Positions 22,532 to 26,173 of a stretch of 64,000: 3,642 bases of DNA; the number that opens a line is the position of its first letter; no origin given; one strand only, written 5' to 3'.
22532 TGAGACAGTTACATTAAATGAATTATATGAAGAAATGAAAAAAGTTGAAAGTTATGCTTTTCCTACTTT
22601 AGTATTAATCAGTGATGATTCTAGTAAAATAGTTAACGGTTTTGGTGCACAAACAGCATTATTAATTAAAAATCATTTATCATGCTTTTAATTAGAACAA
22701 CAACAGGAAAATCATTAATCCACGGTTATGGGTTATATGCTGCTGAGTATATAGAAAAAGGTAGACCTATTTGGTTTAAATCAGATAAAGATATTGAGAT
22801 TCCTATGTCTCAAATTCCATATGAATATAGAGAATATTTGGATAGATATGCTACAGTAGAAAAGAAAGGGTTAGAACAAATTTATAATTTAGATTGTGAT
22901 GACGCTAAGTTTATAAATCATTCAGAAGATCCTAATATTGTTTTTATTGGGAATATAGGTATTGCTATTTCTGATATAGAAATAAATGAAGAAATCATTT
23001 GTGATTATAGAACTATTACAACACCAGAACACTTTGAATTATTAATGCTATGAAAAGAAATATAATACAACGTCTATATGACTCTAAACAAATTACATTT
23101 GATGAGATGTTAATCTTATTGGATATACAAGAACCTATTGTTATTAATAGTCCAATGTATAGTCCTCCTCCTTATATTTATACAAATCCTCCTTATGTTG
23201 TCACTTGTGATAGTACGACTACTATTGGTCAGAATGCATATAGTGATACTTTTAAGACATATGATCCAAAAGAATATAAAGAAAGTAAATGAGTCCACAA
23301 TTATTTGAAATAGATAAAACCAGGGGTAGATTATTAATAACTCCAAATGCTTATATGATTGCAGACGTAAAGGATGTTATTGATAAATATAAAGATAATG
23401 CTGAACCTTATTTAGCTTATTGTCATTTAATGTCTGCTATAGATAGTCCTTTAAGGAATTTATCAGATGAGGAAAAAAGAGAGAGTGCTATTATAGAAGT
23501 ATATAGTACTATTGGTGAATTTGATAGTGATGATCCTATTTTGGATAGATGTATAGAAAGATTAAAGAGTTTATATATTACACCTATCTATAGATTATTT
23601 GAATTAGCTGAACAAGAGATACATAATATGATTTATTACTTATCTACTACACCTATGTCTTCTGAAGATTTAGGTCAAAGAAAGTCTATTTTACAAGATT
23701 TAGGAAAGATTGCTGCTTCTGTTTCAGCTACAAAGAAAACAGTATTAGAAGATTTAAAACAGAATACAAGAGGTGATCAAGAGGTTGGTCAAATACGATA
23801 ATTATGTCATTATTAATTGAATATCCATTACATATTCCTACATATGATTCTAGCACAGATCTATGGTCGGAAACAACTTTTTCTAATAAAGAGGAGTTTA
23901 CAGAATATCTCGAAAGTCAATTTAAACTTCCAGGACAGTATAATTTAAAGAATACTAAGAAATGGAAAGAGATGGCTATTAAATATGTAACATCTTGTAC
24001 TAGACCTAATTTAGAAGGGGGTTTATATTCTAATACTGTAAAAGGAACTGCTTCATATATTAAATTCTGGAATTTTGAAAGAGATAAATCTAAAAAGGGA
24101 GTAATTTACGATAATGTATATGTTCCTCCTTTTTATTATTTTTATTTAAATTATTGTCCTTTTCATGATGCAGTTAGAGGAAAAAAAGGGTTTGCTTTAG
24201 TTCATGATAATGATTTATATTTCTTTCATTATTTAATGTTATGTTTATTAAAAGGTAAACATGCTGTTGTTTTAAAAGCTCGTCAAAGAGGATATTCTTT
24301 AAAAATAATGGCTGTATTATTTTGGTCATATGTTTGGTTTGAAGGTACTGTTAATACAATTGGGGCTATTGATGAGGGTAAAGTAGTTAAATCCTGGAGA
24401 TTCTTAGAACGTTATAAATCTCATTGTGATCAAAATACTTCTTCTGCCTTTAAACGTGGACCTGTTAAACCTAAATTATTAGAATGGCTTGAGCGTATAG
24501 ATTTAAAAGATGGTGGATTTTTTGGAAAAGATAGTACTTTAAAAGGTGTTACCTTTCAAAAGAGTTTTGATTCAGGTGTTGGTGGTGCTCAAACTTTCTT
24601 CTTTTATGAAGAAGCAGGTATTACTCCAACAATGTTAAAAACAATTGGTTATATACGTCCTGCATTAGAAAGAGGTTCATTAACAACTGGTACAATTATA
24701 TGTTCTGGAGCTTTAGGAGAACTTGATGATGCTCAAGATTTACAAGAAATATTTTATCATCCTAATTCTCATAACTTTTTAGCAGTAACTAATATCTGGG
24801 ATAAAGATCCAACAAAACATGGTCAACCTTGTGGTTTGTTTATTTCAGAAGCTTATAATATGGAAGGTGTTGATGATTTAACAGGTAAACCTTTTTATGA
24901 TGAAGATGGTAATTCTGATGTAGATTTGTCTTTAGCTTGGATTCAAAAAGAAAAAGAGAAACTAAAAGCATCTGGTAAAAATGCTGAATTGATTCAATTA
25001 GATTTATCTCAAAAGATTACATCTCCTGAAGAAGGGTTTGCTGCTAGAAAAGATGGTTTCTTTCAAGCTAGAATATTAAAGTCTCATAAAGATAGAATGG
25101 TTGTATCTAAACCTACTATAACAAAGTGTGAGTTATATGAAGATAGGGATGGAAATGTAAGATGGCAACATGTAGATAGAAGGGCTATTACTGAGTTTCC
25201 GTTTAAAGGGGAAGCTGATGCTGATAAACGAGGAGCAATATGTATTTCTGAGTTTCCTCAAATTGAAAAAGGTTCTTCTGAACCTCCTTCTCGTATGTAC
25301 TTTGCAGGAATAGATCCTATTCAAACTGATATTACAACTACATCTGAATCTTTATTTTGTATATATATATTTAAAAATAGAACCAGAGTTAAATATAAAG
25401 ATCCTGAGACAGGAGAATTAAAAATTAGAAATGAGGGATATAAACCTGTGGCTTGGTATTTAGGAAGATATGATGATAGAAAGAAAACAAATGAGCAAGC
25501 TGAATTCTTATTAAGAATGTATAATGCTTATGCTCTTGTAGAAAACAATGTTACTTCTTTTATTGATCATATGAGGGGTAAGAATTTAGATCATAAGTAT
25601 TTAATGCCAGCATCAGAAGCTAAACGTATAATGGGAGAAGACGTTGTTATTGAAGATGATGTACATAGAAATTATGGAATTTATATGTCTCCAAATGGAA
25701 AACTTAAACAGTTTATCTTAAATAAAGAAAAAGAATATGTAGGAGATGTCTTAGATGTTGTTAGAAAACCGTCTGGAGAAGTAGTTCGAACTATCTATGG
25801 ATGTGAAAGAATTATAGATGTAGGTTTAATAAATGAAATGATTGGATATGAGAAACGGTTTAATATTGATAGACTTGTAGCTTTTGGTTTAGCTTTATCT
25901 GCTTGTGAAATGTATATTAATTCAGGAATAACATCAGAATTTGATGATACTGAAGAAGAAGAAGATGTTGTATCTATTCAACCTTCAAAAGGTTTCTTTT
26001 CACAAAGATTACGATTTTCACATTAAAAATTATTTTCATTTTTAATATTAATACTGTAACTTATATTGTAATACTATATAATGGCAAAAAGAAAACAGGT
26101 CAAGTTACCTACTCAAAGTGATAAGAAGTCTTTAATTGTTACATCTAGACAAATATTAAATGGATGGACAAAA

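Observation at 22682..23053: Phage-encoded SET-domain protein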

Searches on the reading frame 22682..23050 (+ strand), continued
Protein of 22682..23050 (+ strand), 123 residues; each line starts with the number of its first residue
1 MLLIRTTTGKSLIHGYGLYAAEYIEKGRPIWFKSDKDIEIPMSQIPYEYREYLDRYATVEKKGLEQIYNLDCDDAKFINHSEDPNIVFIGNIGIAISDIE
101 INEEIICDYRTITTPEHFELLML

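Call 86: search_protein_families(library=pfam, proteins=[L055:794-1192:+, L004:6001-6450:+], max_evalue=0.01)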
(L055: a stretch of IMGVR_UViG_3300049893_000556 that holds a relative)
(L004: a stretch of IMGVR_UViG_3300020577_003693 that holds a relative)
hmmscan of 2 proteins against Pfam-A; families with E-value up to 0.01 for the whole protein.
L055:794-1192:+ (133 aa): 3 families
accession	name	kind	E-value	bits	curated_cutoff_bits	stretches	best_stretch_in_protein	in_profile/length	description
PF00856.33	SET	-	5.6e-16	59.3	22.4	1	15-113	1-105/105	SET domain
PF13701.12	DDE_Tnp_1_4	-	0.00052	18.8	34.7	1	35-98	104-170/435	Transposase DDE domain group 1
PF05609.18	LAP1_C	-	0.0021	17.7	26.8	1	26-87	136-198/233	Lamina-associated polypeptide 1, AAA+ activator domain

L004:6001-6450:+ (150 aa): 1 family
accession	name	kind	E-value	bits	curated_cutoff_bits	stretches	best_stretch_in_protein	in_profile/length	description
PF00856.33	SET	-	4.2e-09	37.2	22.4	1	15-125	1-104/105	SET domain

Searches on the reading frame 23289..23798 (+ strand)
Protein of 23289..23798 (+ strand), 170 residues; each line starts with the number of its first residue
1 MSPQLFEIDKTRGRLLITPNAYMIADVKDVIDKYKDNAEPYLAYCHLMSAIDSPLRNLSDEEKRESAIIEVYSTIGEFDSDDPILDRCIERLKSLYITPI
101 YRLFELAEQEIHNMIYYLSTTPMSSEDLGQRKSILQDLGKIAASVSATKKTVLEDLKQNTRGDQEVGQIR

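Call 9: search_protein_families(library=phrogs, proteins=[window:23289-23798:+], max_evalue=0.001)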
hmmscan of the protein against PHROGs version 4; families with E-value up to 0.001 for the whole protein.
window:23289-23798:+ (170 aa): 0 families

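Call 55: search_protein_families(library=padloc, proteins=[window:23289-23798:+], max_evalue=0.01)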
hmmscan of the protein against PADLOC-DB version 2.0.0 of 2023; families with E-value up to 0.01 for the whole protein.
window:23289-23798:+ (170 aa): 0 families

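Call 63: search_protein_families(library=pfam, proteins=[window:23289-23798:+], max_evalue=0.01)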
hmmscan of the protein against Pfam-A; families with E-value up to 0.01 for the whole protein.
window:23289-23798:+ (170 aa): 0 families

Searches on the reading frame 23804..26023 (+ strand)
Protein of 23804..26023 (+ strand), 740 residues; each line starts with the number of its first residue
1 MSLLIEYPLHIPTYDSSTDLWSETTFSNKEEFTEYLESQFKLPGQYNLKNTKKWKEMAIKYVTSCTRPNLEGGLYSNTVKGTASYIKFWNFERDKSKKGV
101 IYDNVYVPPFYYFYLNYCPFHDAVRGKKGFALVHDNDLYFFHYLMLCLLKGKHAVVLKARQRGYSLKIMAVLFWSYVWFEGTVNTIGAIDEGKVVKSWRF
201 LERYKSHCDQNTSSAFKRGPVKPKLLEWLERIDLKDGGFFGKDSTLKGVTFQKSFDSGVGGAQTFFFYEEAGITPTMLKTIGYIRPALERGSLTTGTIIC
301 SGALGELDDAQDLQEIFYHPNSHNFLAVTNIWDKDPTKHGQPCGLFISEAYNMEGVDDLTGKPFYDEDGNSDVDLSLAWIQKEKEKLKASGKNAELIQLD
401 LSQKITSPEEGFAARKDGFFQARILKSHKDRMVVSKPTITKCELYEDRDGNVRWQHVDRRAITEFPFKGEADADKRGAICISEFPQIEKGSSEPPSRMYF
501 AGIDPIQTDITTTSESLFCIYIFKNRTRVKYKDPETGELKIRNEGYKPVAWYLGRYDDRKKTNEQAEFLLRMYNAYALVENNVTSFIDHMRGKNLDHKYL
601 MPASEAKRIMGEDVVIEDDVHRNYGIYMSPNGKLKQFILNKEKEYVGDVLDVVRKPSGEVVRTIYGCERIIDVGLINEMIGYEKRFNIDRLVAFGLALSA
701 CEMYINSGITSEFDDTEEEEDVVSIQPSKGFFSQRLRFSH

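Call 9: search_protein_families(library=phrogs, proteins=[window:23804-26023:+], max_evalue=0.001)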
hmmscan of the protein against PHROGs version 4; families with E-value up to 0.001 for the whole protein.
window:23804-26023:+ (740 aa): 1 family
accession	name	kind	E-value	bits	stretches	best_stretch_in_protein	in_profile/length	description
phrog_6681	-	head and packaging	3.9e-67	228.2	1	49-713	57-729/758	terminase large subunit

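Call 12: search_dna_similar(query=window:23804-26023:+, collection=phages, mode=protein, max_evalue=1e-10, max_rows=15)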
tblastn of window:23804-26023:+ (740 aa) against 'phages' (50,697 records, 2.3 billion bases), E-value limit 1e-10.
Records with a match: 148; places in all: 148; records where one place covers at least 80% of the query: 74.
Best place of each record, by identity: <60% 148.
By first word of the organism name: uncultured 53; Bacteroides 30; Flavobacterium 29; Bacteriophage 8; CrAssphage 7; Cellulophaga 7; Azobacteroides 2; IAS 2; crAssphage 2; Bohxovirus 1; and 7 more.
By host as written in the record: - 72; Bacteroides intestinalis DSM 108646 25; Flavobacterium psychrophilum 950106-1/1 12; Flavobacterium psychrophilum strain FPS-D10 3; Homo sapiens 3; Flavobacterium psychrophilum 020612-2/1 3; Candidatus Azobacteroides pseudotrichonymphae 2; Flavobacterium psychrophilum FPS-D15 2; and 18 more.
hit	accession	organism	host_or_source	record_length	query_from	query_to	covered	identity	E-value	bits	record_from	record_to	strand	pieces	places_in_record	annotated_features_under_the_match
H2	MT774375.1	uncultured phage cr50_1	human feces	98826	48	694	87%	27.2%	9e-47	186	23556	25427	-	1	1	terminase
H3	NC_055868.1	uncultured phage cr50_1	human feces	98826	48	694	87%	27.2%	9e-47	186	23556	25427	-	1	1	terminase large subunit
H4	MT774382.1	uncultured phage cr10_1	human feces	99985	48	694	87%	27.2%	1e-45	182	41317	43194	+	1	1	terminase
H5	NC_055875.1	uncultured phage cr10_1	human feces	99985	48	694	87%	27.2%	1e-45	182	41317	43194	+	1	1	terminase large subunit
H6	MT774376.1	uncultured phage cr55_1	human feces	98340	50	694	87%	26.9%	5e-46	184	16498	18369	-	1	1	terminase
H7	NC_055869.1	uncultured phage cr55_1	human feces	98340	50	694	87%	26.9%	5e-46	184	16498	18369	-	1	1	terminase large subunit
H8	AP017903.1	Azobacteroides phage ProJPt-Bp1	Candidatus Azobacteroides ...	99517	51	698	88%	26.5%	1e-46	186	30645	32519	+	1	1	conserved hypothetical protein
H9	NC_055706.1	Azobacteroides phage ProJPt-Bp1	Candidatus Azobacteroides ...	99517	51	698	88%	26.5%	1e-46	186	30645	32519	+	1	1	terminase large subunit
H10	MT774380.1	uncultured phage cr1_1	human feces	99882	50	694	87%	26.6%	4e-45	181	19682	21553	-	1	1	terminase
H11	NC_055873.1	uncultured phage cr1_1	human feces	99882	50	694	87%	26.6%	4e-45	181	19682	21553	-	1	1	terminase large subunit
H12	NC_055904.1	uncultured phage cr273_1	pig feces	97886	50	698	88%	26.4%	5e-42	171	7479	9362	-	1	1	terminase large subunit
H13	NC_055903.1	uncultured phage cr272_1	pig feces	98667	50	698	88%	26.4%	5e-42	171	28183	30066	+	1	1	terminase large subunit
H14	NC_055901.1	uncultured phage cr130_1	Rhesus macaque feces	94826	75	698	84%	27.0%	1e-37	158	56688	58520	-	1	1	terminase large subunit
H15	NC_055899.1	uncultured phage cr124_1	human feces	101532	73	698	85%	26.8%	6e-40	165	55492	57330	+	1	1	terminase large subunit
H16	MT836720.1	Bacteriophage sp.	human fecal samples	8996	50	694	87%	26.0%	8e-41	167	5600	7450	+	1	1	record has no annotation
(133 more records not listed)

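Call 78: find_related_loci(query=A6, collection=viral_contigs, flank=7000)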
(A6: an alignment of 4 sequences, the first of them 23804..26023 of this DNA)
Query A6 (740 aa) in viral_contigs; peptide patterns used: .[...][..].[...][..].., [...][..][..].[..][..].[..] (x = any residue, [..] = any of these).
599 stretches matched a pattern (row limit reached: there are more); 169 encode a relative of the query (tblastn E <= 1e-3); the best 80 are kept; 80 distinct loci.
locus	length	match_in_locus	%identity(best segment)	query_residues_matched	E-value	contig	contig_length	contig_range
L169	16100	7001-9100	44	4-736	0e+0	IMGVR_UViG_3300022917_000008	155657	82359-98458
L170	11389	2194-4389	29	1-730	1e-76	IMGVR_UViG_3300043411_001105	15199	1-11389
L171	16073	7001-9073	30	4-699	1e-75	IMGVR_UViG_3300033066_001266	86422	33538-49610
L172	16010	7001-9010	29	9-709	8e-75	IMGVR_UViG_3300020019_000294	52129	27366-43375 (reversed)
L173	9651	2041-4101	29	11-698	2e-68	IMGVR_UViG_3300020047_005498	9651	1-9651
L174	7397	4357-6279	27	48-715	4e-59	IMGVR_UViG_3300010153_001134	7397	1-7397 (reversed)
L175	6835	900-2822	26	48-715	6e-59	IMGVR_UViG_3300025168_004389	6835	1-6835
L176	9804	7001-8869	28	74-715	2e-58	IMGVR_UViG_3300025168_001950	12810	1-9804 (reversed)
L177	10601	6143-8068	26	48-716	5e-58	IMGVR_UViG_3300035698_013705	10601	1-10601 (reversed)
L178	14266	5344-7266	27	48-715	6e-58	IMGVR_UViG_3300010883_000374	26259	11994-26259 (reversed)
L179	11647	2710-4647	26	48-720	1e-57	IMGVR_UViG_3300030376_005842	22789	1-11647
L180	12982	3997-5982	27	15-711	5e-57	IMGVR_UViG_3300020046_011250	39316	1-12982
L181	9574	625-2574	25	48-734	4e-57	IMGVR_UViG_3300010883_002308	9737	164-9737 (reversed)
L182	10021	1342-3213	27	48-698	3e-57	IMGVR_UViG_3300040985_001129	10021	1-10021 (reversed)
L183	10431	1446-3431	27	15-711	5e-57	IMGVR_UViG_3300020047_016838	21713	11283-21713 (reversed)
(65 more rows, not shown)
